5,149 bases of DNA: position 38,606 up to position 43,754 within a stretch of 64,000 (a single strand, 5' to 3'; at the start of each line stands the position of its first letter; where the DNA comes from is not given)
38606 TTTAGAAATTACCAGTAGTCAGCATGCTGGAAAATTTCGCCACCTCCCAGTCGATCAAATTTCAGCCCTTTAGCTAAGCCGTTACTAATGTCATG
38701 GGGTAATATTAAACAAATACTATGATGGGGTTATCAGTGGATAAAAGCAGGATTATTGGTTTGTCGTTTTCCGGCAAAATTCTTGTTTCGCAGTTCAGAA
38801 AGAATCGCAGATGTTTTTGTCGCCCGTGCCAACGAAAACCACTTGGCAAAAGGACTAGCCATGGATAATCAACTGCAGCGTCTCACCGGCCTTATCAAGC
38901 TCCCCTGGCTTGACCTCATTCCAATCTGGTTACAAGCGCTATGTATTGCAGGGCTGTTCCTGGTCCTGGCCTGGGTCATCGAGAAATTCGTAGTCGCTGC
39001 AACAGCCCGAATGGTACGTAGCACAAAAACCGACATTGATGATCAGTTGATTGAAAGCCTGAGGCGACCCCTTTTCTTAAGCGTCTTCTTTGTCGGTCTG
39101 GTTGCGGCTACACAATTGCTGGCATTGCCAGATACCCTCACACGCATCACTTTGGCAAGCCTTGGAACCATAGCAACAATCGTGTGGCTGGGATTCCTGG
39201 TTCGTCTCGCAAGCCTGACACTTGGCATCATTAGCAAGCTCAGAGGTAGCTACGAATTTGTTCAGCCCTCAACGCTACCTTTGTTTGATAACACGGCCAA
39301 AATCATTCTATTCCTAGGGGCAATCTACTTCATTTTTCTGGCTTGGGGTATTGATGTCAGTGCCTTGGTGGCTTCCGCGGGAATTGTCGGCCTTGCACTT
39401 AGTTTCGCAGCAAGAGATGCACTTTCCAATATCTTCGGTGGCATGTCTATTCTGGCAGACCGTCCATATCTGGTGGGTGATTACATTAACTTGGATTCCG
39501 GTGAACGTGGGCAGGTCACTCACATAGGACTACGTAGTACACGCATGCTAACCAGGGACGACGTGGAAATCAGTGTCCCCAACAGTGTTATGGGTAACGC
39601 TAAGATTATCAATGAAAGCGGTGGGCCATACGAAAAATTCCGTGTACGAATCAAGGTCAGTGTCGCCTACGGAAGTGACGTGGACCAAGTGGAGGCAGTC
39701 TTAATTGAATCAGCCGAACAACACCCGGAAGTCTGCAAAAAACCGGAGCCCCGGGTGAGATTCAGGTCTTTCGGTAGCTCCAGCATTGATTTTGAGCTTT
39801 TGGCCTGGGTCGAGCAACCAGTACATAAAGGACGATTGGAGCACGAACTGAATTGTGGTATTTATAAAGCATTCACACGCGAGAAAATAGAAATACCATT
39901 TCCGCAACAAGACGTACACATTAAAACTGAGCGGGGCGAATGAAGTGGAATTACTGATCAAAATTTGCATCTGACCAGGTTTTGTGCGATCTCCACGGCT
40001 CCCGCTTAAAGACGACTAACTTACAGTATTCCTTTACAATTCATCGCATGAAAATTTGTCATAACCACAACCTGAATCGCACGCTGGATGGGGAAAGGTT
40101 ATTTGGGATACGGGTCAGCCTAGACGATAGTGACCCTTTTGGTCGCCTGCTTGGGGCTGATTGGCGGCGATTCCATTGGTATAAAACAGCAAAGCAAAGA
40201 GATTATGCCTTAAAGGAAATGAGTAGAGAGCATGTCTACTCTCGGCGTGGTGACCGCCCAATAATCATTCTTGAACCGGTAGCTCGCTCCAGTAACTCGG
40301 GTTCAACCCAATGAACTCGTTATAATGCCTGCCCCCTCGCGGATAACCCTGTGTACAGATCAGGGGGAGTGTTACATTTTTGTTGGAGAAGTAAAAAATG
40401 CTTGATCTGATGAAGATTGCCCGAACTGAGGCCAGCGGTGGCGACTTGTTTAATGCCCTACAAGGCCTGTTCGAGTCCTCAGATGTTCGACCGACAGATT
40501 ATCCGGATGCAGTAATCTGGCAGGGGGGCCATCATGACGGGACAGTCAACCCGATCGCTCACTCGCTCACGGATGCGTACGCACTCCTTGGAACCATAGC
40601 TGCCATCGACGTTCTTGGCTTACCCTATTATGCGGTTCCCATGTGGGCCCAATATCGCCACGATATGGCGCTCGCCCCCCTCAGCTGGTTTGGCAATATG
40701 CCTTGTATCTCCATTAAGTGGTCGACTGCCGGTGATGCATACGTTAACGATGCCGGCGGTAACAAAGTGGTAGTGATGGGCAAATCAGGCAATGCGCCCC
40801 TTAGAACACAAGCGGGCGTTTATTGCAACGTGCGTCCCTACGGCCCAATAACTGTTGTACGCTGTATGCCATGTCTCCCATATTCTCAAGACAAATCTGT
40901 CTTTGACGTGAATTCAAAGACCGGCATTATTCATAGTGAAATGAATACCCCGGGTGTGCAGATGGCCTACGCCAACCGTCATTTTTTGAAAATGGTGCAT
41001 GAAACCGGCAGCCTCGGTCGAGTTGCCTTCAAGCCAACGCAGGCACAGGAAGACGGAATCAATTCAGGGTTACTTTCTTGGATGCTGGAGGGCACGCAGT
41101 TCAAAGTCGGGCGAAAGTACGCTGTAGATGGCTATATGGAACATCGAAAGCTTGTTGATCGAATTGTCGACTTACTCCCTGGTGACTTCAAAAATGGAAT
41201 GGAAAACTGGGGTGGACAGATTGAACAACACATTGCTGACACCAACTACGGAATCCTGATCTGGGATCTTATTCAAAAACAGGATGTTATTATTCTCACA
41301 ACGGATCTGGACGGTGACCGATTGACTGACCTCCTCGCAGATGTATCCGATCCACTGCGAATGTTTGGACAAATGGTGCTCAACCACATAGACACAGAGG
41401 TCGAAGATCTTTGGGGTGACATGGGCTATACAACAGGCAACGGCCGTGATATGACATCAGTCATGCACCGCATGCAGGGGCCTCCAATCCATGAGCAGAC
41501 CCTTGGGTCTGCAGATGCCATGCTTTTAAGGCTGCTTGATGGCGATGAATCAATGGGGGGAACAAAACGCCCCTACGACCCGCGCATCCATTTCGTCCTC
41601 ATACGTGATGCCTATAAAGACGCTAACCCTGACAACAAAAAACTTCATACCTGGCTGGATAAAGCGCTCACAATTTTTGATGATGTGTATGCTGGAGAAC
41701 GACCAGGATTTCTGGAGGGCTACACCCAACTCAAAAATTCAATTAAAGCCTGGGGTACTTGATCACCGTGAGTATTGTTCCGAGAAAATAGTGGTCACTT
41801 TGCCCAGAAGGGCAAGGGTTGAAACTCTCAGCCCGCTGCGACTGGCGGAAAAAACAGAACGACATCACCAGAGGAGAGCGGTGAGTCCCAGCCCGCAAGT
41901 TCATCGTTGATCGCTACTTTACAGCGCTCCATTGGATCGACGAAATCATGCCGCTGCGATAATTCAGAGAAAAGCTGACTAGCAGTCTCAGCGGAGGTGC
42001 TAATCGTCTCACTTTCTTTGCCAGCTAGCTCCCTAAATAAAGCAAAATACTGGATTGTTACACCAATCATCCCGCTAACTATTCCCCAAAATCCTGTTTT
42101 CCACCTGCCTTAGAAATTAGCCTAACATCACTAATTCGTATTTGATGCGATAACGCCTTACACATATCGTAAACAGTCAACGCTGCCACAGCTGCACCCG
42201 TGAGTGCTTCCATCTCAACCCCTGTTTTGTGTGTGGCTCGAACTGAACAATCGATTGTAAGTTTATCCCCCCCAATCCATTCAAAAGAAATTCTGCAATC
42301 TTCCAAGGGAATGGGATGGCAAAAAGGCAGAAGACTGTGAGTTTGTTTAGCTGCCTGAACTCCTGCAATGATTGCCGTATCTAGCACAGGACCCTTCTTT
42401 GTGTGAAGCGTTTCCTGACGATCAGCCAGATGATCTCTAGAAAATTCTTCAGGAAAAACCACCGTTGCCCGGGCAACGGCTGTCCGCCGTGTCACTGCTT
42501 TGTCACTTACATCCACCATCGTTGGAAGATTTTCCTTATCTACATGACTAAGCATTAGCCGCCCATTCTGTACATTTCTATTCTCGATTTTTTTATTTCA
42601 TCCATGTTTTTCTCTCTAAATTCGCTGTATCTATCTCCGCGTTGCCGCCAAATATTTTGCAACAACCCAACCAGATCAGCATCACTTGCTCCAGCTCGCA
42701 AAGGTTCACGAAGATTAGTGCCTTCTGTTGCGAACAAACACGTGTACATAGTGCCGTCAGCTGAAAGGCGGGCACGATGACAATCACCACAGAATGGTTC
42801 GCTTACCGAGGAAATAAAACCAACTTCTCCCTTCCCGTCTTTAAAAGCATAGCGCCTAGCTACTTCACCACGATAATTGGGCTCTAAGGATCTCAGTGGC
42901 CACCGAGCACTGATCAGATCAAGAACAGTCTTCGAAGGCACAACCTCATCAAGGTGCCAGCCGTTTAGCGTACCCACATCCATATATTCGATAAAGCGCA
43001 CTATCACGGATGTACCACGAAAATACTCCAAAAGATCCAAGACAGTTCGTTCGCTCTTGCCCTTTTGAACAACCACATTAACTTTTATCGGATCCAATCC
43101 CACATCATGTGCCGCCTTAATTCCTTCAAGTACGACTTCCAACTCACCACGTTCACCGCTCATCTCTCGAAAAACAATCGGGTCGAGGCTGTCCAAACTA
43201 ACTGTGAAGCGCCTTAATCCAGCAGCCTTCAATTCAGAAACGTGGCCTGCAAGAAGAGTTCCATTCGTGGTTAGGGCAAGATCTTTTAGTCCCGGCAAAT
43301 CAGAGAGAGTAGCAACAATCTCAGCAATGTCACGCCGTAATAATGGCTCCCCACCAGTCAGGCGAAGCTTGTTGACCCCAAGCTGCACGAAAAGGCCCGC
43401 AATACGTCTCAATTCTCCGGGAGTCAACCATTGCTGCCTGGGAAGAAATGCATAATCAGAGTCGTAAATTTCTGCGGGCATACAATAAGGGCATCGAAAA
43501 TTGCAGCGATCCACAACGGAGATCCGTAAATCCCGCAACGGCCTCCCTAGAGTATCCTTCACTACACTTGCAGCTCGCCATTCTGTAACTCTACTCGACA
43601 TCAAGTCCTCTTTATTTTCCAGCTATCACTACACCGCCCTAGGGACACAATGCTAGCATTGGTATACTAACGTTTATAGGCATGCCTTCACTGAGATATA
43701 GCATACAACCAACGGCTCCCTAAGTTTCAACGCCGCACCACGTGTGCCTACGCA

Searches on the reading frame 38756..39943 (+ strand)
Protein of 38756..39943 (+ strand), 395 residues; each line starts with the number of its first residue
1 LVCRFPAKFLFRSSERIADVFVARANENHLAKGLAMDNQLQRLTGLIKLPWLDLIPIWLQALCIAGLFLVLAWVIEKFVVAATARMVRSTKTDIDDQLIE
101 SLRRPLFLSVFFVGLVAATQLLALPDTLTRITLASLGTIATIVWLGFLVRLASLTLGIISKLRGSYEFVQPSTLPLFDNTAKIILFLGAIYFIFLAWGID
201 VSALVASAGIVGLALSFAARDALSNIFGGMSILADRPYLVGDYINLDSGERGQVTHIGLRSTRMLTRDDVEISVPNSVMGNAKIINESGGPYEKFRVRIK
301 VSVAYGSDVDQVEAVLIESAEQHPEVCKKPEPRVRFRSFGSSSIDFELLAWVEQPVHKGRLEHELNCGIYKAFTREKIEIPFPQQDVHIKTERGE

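Call 62: search_protein_families(library=pfam, proteins=[window:38756-39943:+], max_evalue=1e-8)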
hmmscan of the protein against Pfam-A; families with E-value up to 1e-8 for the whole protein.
window:38756-39943:+ (395 aa): 2 families
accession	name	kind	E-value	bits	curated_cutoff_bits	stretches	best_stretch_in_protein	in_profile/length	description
PF21082.3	MS_channel_3rd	-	1.1e-16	61.5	21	1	297-380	1-88/88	Mechanosensitive ion channel MscS, C-terminal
PF00924.24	MS_channel_2nd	-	3.3e-14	53.2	20.2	1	221-288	1-67/68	Mechanosensitive ion channel, beta-domain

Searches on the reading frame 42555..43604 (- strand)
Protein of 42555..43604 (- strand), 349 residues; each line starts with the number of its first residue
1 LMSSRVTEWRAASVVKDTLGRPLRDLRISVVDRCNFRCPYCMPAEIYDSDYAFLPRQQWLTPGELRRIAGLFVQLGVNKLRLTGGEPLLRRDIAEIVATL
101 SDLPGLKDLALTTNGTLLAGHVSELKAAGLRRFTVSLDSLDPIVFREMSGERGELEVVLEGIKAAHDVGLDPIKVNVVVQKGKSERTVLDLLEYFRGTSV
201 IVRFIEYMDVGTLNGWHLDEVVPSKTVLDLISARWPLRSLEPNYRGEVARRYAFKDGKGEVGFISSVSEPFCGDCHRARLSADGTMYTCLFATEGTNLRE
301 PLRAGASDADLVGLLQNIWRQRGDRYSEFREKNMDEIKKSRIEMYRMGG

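Call 64: search_protein_families(library=pfam, proteins=[window:42555-43604:-], max_evalue=0.000001)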
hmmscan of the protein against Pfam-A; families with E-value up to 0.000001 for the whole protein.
window:42555-43604:- (349 aa): 2 families
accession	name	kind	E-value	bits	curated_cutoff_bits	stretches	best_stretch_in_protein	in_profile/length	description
PF06463.18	Mob_synth_C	-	9.5e-38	129.5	37.4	1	201-327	2-127/128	Molybdenum Cofactor Synthesis C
PF04055.27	Radical_SAM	-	2e-33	116.4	29.5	1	28-194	1-165/166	Radical SAM superfamily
